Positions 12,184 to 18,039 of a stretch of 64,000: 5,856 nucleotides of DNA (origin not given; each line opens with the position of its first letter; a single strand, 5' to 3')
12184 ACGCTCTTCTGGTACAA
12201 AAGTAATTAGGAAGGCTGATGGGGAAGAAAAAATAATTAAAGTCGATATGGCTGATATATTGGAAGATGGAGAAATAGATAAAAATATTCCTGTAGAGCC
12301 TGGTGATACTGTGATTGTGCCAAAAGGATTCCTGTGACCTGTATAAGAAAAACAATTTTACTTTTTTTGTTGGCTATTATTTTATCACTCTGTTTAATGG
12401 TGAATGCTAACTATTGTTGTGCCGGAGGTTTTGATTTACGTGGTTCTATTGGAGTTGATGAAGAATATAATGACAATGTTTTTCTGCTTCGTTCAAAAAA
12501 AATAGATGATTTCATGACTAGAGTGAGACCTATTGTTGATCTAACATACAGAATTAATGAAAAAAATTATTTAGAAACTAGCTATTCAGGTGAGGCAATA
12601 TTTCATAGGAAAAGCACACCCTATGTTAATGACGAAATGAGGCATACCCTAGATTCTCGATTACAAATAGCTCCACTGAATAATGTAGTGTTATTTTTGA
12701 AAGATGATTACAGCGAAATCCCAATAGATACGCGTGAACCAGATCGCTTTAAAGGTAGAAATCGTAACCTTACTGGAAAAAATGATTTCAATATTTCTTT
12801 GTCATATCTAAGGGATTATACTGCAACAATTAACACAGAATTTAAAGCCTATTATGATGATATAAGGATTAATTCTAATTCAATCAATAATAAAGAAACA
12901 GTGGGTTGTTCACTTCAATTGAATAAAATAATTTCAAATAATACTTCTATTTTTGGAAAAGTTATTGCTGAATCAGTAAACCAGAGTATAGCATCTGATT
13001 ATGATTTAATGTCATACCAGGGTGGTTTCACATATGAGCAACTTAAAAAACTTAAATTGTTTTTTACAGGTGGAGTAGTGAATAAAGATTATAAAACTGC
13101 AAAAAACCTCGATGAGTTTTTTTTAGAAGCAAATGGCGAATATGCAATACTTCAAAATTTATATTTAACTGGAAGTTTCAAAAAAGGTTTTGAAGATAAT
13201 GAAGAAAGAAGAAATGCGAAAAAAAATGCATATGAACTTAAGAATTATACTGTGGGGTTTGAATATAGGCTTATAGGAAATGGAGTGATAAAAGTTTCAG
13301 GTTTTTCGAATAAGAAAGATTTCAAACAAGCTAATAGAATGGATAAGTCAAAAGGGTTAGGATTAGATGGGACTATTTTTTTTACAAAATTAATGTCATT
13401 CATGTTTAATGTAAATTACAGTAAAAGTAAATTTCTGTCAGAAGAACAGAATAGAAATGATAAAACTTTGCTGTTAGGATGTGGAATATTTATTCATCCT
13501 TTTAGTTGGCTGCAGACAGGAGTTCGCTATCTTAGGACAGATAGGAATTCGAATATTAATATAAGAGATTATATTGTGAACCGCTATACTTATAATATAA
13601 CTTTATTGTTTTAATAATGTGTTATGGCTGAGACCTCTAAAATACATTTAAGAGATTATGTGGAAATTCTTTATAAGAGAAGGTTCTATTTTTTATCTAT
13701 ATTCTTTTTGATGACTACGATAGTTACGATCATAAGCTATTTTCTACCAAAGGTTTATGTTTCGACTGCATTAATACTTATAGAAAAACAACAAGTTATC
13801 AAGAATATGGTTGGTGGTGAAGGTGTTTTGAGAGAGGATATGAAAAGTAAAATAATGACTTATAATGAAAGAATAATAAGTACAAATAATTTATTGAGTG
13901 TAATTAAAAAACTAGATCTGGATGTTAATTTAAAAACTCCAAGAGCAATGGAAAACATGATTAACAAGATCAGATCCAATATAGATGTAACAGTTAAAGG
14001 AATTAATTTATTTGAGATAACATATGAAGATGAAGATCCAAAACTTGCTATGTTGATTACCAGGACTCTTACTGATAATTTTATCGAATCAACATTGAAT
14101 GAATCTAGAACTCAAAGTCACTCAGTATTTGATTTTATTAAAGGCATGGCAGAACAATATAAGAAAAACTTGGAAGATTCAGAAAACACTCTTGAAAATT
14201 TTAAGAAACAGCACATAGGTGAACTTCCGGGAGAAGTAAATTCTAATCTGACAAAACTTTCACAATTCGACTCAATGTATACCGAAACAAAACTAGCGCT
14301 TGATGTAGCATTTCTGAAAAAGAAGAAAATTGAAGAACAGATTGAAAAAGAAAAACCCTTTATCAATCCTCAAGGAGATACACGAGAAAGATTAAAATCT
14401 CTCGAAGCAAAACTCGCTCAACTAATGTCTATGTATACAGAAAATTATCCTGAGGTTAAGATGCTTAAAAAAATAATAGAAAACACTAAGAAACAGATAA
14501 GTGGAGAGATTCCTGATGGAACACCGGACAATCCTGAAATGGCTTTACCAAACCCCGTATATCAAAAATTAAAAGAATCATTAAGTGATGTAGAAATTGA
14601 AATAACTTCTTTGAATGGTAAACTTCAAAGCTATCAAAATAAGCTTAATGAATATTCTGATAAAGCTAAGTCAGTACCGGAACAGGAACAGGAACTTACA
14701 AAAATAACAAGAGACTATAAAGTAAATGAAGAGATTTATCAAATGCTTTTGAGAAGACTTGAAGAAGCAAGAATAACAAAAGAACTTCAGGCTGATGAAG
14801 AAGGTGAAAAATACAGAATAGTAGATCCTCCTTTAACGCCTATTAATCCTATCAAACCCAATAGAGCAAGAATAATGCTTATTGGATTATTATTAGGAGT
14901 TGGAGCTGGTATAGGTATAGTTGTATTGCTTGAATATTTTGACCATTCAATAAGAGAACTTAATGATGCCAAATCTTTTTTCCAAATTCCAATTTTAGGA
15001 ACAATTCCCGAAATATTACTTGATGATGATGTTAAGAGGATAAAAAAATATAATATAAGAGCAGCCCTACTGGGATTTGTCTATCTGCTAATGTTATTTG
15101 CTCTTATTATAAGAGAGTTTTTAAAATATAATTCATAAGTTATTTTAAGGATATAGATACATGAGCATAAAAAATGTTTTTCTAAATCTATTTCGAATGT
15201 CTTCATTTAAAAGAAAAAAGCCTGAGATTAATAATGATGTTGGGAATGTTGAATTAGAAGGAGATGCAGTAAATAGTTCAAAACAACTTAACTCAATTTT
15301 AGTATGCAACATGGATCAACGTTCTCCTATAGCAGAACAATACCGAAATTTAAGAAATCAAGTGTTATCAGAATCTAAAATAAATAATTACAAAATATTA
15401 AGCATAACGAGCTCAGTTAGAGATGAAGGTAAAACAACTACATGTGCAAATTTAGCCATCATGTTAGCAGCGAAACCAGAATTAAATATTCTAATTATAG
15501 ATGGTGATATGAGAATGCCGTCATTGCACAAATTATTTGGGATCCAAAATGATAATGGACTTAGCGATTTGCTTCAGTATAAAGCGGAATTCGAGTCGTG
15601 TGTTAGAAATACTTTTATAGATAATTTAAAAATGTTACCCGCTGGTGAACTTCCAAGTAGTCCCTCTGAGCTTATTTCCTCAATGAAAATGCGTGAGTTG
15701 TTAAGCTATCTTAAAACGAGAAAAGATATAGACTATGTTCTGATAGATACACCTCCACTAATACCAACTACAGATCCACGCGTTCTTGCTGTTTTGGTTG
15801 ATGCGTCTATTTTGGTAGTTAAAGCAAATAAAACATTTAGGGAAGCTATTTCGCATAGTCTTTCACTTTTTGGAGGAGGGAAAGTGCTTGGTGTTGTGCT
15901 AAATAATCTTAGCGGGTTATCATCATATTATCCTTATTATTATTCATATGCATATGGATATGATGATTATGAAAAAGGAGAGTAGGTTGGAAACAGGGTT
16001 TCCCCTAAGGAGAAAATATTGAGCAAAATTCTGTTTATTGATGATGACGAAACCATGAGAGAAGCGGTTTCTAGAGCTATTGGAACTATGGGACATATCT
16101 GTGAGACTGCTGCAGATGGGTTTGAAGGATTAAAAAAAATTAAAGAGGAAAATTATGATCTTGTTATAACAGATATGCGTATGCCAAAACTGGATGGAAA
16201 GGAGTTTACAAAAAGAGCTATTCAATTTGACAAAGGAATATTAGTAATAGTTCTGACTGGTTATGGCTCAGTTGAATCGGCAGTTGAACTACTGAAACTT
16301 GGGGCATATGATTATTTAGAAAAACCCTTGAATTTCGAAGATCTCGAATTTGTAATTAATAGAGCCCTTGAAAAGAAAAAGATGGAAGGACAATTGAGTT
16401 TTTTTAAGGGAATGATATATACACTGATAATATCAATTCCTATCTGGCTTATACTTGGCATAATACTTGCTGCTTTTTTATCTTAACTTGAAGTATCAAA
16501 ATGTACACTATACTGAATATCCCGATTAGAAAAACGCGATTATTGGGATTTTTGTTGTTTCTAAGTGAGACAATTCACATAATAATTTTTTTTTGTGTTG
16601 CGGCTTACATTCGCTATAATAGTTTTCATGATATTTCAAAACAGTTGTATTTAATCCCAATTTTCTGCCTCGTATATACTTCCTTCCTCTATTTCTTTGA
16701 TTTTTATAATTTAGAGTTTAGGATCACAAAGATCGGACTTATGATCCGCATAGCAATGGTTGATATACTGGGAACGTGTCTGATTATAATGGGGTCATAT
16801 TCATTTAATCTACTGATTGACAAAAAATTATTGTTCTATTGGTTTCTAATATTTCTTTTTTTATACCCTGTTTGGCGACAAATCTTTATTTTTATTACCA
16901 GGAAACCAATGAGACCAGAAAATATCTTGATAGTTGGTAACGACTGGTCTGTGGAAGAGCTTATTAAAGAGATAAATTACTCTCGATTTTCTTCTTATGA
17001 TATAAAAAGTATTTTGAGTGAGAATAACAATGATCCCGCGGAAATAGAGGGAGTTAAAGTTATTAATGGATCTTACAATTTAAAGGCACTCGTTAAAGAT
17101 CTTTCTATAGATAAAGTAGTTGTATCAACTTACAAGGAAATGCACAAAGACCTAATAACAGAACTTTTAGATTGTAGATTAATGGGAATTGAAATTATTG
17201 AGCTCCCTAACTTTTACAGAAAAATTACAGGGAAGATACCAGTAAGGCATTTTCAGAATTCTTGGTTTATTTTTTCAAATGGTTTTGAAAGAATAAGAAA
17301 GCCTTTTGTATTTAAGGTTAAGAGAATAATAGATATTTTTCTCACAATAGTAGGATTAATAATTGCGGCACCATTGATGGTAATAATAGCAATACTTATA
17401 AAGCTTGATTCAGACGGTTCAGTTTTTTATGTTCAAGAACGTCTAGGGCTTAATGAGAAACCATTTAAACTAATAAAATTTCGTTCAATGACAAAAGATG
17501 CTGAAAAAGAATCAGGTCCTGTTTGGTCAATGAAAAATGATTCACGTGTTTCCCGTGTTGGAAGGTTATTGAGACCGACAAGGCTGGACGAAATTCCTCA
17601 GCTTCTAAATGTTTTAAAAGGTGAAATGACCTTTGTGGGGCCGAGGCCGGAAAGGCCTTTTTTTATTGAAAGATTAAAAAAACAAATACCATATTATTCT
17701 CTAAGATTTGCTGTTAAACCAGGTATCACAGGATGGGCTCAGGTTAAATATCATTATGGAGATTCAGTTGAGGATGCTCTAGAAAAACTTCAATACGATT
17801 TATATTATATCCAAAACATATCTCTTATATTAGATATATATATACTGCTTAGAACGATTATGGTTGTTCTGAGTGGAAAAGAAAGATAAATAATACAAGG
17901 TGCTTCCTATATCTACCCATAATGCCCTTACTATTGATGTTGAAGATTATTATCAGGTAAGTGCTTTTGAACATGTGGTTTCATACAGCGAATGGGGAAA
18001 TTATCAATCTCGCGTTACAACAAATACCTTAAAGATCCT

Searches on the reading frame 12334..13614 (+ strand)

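Call 7: search_protein_families(library=pfam, proteins=[window:12334-13614:+], max_evalue=0.001)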
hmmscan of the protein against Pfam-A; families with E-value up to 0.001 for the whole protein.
window:12334-13614:+ (426 aa): 1 family
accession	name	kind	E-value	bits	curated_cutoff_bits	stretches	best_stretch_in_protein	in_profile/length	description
PF10082.15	BBP2_2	-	3.7e-07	29.8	23.7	0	30-93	10-71/378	Putative beta-barrel porin 2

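Call 8: search_protein_families(library=ncbifam, proteins=[window:12334-13614:+], max_evalue=1e-10)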
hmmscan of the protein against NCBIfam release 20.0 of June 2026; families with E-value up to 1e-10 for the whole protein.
window:12334-13614:+ (426 aa): 1 family
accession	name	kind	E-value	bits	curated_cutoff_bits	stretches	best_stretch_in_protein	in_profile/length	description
TIGR03016.1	pepcterm_hypo_1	hypoth_equivalog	2.1e-14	53.4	90.85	0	32-207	3-177/477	TIGR03016 family PEP-CTERM system-associated outer membrane protein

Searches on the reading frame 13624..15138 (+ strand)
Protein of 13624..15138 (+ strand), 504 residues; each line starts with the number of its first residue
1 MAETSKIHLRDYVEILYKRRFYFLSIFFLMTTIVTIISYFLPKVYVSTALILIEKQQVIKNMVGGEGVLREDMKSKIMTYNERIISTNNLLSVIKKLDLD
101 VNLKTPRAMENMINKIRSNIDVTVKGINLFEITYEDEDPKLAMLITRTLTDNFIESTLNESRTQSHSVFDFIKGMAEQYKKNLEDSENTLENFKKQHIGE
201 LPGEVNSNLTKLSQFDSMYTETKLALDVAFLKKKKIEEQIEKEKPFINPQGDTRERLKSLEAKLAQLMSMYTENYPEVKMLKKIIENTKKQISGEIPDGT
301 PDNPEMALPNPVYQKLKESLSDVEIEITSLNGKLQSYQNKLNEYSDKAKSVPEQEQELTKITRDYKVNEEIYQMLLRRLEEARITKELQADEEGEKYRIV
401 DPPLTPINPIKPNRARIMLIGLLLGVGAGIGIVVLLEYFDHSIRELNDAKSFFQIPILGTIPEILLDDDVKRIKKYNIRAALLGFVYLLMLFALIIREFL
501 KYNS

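Call 7: search_protein_families(library=pfam, proteins=[window:13624-15138:+], max_evalue=0.001)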
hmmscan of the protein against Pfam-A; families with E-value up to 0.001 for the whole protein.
window:13624-15138:+ (504 aa): 2 families
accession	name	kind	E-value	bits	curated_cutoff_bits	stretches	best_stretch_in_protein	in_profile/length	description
PF13807.11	GNVR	-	7e-15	55.2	27.7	1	355-435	3-79/82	G-rich domain on putative tyrosine kinase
PF02706.20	Wzz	-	3.3e-07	31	25.5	1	6-97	2-91/91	Chain length determinant protein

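Call 8: search_protein_families(library=ncbifam, proteins=[window:13624-15138:+], max_evalue=1e-10)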
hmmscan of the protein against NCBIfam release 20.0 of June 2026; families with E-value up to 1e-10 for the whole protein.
window:13624-15138:+ (504 aa): 5 families
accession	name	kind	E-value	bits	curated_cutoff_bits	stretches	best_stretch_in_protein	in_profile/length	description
TIGR03007.1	pepcterm_ChnLen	equivalog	3.7e-113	378.4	278.85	1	9-496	3-495/498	XrtA system polysaccharide chain length determinant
TIGR03017.1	EpsF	equivalog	3.7e-21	75.4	422.75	0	9-296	3-302/444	chain length determinant protein EpsF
NF008568.0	PRK11519.1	equivalog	1e-18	67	1068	1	333-444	347-454/720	tyrosine-protein kinase Wzc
TIGR01005.1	eps_transp_fam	subfamily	4.6e-15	54.9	411.7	1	110-462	136-478/754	exopolysaccharide transport protein family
NF007350.0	PRK09841.1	equivalog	2.8e-14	52.2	1248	0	333-476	347-485/726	tyrosine-protein kinase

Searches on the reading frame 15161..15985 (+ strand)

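Call 7: search_protein_families(library=pfam, proteins=[window:15161-15985:+], max_evalue=0.001)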
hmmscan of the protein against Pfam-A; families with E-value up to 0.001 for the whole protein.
window:15161-15985:+ (274 aa): 3 families
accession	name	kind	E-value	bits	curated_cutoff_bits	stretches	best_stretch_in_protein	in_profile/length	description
PF13614.12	AAA_31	-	1.3e-12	48.4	27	1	89-209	13-137/177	AAA domain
PF10609.15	ParA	-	6e-08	32.8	27.1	1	85-247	11-172/246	NUBPL iron-transfer P-loop NTPase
PF01656.29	CbiA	-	3.2e-06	27.6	25.4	1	88-249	9-82/125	CobQ/CobB/MinD/ParA nucleotide binding domain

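Call 8: search_protein_families(library=ncbifam, proteins=[window:15161-15985:+], max_evalue=1e-10)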
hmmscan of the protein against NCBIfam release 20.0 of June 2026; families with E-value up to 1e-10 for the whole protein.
window:15161-15985:+ (274 aa): 8 families
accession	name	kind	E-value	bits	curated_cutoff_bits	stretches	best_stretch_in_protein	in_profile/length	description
TIGR03018.1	pepcterm_TyrKin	hypoth_equivalog_domain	9.9e-52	175.3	230.65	1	48-248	2-207/207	XrtA-associated tyrosine autokinase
TIGR01007.1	eps_fam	subfamily_domain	4.9e-46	156.8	108.05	1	59-263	1-203/204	polysaccharide biosynthesis tyrosine autokinase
NF008568.0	PRK11519.1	equivalog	8e-37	126.8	1068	1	58-268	507-716/720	tyrosine-protein kinase Wzc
TIGR03029.1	EpsG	equivalog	5.1e-31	107.8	313.8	1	42-248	68-273/274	chain length determinant protein tyrosine kinase EpsG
NF007350.0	PRK09841.1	equivalog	1.1e-30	106.4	1248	1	58-269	512-722/726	tyrosine-protein kinase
TIGR01005.1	eps_transp_fam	subfamily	2.3e-26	92.2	411.7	1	52-253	521-721/754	exopolysaccharide transport protein family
TIGR01969.1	minD_arch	subfamily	5e-12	45.5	201.75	1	79-249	2-169/251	cell division ATPase MinD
TIGR01968.1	minD_bact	equivalog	2.4e-11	43.5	212.9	1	78-205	2-127/261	septum site-determining protein MinD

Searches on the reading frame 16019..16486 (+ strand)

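Call 7: search_protein_families(library=pfam, proteins=[window:16019-16486:+], max_evalue=0.001)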
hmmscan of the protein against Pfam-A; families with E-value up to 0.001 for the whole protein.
window:16019-16486:+ (155 aa): 1 family
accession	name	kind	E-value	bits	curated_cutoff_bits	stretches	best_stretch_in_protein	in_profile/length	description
PF00072.30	Response_reg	-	8.2e-27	94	30.2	1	4-110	1-107/111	Response regulator receiver domain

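Call 8: search_protein_families(library=ncbifam, proteins=[window:16019-16486:+], max_evalue=1e-10)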
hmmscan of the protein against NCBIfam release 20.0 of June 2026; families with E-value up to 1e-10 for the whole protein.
window:16019-16486:+ (155 aa): 48 families (the best 25 are shown)
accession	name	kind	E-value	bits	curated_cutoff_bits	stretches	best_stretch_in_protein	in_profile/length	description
NF008469.0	PRK11361.1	equivalog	1.1e-26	93.6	714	1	2-125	5-128/461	acetoacetate metabolism transcriptional regulator AtoC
NF053512.1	nitric_RR_NosR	exception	1.2e-23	83.9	400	1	4-124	1-122/422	response regulator c-di-GMP phosphodiesterase, NosR family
NF045505.1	RR_RssB_Pseudo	equivalog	2.5e-23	82.8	700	1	3-122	7-127/394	two-component system response regulator RssB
NF051870.1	NAssimRespRegNtrX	equivalog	7.5e-23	81.1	600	1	1-123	1-125/452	nitrogen assimilation response regulator NtrX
NF006900.1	PRK09390.1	equivalog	1.6e-22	80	255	1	3-123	6-126/203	response regulator FixJ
TIGR01818.1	ntrC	equivalog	5.4e-22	78.2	558.6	1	4-127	1-124/463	nitrogen regulation protein NR(I)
NF047793.1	ResRegPgtA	equivalog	9.1e-21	74.1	650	1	3-121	7-125/414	two-component system response regulator PgtA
NF007689.0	PRK10365.1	equivalog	1.3e-20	73.6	760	1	3-121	7-125/441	sigma-54-dependent response regulator transcription factor ZraR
NF040749.1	tetrathio_RR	equivalog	1.9e-20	73.4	290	1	4-121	2-119/191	tetrathionate respiration response regulator TtrR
NF046022.1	RespRegCpdRBruc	equivalog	2.1e-20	72.9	180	1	1-118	1-118/120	cell cycle two-component system response regulator CpdR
NF045944.1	ResRegRpaBCyano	equivalog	2.3e-19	69.7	330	1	5-122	1-117/229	response regulator transcription factor RpaB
NF051850.1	RespRegRprY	equivalog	1.8e-18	66.8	370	1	3-119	6-122/234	response regulator transcription factor RprY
NF011695.0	PRK15115.1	equivalog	1.9e-18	66.5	763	1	2-124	7-129/445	two-component system response regulator GlrR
NF033791.1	ActR_PrrA_rreg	equivalog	2.6e-18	66.6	250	1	3-120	3-120/173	ActR/PrrA/RegA family redox response regulator transcription factor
NF008176.1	PRK10923.1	equivalog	2.6e-18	65.9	620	1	3-123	5-125/469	nitrogen regulation protein NR(I)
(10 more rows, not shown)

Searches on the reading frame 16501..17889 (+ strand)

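Call 7: search_protein_families(library=pfam, proteins=[window:16501-17889:+], max_evalue=0.001)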
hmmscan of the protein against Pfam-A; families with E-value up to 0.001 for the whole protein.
window:16501-17889:+ (462 aa): 2 families
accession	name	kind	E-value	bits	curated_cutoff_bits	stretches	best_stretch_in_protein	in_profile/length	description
PF02397.22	Bac_transf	-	1e-68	230.8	27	1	274-457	1-178/179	Bacterial sugar transferase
PF13727.12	CoA_binding_3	-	0.00015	22.3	25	1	66-208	3-147/175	CoA-binding domain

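Call 8: search_protein_families(library=ncbifam, proteins=[window:16501-17889:+], max_evalue=1e-10)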
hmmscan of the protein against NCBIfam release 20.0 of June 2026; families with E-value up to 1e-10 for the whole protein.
window:16501-17889:+ (462 aa): 10 families
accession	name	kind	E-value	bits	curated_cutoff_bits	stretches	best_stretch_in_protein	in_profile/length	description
TIGR03013.1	EpsB_2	subfamily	4.9e-124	414.8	393.35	1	23-460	3-440/443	TIGR03013 family XrtA/PEP-CTERM system glycosyltransferase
TIGR03025.1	EPS_sugtrans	subfamily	6.7e-120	401.3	295.55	1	23-460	3-442/445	exopolysaccharide biosynthesis polyprenyl glycosylphosphotransferase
TIGR03023.1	WcaJ_sugtrans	equivalog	2.4e-96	323.8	410.75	1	25-460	5-450/453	undecaprenyl-phosphate glucose phosphotransferase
TIGR03022.1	WbaP_sugtrans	subfamily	1.8e-62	212.1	403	1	19-460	1-453/456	undecaprenyl-phosphate galactose phosphotransferase WbaP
NF050817.1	PolSacchBiosHfsE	equivalog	1.9e-48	165.3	750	1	70-459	75-462/467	polysaccharide biosynthesis protein HfsE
NF007518.0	PRK10124.1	equivalog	7.2e-48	163.5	684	1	28-454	28-455/464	undecaprenyl-phosphate glucose phosphotransferase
NF041877.1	EPS_EpsZ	equivalog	2.9e-46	158.1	800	1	110-460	109-456/459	exopolysaccharide biosynthesis polyisoprenyl-phosphate hexose-1-phosphate transferase EpsZ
NF052601.1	undeca_RfbP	equivalog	1.5e-44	152.2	330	1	273-461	44-240/244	undecaprenyl-phosphate galactose phosphotransferase family protein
NF011751.0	PRK15204.1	equivalog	3.6e-28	98.4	907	1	21-458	31-471/476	undecaprenyl-phosphate galactose phosphotransferase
NF045514.1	glycotran_HepC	equivalog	3.8e-24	85.2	140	1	263-383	106-211/220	heterocyst development glycosyltransferase HepC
